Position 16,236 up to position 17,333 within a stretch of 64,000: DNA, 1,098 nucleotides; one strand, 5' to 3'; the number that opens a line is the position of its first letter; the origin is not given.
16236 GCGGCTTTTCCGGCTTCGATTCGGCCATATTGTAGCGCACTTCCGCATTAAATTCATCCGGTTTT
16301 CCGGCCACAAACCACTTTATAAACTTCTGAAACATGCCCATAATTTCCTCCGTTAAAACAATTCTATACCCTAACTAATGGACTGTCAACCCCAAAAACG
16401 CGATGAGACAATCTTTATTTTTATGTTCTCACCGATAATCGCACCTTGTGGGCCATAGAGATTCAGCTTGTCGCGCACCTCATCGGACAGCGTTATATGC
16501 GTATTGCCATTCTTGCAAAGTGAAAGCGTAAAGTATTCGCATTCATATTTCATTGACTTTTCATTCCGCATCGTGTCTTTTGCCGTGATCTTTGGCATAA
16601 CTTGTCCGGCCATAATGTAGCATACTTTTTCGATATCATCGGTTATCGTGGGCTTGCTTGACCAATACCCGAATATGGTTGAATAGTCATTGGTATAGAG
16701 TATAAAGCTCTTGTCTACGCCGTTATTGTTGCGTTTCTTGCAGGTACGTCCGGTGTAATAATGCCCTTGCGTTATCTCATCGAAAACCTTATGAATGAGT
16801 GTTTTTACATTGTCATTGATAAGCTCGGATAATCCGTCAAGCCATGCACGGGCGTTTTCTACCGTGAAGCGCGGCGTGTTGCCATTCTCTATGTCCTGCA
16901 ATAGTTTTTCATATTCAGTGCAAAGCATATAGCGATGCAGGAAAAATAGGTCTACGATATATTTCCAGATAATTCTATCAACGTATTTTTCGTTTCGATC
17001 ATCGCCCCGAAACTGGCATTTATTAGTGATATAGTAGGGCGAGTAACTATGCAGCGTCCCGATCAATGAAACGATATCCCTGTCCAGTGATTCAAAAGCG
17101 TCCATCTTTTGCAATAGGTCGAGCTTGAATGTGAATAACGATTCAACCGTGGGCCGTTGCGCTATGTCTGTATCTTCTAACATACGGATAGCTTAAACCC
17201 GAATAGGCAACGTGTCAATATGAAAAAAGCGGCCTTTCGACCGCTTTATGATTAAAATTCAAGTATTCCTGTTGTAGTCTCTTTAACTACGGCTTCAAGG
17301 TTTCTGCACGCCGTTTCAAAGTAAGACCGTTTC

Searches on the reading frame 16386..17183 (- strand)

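Call 79: search_protein_families(library=pfam, proteins=[window:16386-17183:-], max_evalue=0.001)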
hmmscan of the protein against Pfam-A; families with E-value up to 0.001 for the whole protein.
window:16386-17183:- (265 aa): 1 family
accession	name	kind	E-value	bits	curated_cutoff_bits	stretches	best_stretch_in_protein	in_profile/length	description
PF13708.11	DUF4942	-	9.7e-18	64.9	25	1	68-242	4-182/190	Domain of unknown function (DUF4942)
